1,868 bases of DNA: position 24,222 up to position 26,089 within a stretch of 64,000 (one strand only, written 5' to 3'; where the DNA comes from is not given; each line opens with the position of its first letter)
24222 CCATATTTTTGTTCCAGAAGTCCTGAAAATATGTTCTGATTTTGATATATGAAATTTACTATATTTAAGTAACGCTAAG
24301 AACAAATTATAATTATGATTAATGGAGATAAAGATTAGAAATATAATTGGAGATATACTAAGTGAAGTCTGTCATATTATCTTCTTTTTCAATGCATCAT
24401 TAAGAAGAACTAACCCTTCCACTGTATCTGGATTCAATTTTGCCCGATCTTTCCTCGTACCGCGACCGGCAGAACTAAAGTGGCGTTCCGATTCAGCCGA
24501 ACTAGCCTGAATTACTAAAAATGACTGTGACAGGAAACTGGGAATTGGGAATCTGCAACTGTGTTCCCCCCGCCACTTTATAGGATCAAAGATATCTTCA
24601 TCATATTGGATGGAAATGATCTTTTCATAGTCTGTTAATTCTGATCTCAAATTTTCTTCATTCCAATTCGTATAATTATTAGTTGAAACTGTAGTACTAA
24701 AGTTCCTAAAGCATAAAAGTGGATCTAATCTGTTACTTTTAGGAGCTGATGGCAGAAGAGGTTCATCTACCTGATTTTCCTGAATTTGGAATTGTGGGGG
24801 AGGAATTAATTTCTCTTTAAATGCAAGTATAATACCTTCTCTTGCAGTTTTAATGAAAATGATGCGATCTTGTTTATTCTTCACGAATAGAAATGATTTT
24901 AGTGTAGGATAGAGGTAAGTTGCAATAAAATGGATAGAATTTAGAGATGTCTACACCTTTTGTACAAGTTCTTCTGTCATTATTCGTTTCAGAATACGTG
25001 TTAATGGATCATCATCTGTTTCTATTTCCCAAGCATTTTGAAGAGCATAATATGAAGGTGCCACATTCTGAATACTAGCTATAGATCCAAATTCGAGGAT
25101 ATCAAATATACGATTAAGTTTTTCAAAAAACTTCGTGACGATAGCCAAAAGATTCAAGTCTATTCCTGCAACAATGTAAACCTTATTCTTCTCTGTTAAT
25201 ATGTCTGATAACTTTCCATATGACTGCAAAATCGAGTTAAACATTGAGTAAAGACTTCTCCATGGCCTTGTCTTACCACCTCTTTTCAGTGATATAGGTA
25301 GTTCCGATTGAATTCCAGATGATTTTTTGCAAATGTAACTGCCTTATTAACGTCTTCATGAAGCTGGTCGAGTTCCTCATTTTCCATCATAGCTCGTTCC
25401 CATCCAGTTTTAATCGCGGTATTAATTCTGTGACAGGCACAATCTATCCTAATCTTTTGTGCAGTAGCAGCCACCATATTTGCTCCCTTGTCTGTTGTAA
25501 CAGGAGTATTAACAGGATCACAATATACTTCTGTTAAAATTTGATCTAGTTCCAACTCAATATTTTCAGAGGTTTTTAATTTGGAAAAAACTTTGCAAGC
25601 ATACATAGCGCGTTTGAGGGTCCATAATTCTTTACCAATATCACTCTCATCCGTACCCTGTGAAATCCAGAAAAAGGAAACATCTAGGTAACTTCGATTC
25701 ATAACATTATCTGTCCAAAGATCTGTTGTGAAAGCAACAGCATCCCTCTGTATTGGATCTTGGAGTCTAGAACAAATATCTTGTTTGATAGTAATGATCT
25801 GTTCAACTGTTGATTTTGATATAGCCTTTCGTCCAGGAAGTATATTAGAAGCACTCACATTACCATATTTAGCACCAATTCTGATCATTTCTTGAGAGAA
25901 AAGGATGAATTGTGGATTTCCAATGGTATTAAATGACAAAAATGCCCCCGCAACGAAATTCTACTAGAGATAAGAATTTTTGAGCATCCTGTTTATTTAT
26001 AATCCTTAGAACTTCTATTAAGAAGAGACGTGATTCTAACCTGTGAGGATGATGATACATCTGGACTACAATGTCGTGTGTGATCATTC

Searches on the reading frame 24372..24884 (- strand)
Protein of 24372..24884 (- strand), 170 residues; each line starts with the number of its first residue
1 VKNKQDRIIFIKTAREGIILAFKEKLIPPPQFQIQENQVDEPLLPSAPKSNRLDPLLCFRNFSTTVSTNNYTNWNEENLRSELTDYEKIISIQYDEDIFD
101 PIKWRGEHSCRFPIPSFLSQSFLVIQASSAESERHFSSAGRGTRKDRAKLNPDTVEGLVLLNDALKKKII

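Call 34: search_protein_families(library=pfam, max_evalue=0.01, proteins=[window:24372-24884:-])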
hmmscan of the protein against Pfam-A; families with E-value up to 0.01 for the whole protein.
window:24372-24884:- (170 aa): 1 family
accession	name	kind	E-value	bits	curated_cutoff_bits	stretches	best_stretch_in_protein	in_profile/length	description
PF05699.19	Dimer_Tnp_hAT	-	4.1e-12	46.2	21.4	1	86-164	5-83/84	hAT family C-terminal dimerisation region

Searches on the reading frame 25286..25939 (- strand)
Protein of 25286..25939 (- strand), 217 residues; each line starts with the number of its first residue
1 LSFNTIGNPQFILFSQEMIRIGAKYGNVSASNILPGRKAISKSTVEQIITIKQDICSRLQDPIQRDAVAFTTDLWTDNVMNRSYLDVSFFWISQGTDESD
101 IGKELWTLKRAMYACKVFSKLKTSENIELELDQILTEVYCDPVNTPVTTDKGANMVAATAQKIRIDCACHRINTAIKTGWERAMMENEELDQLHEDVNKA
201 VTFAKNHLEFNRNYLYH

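Call 34: search_protein_families(library=pfam, max_evalue=0.01, proteins=[window:25286-25939:-])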
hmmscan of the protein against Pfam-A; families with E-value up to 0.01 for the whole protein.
window:25286-25939:- (217 aa): 1 family
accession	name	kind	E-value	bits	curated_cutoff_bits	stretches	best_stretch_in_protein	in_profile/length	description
PF01415.21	IL7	-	0.004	17.6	26.8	1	102-189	50-133/134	Interleukin 7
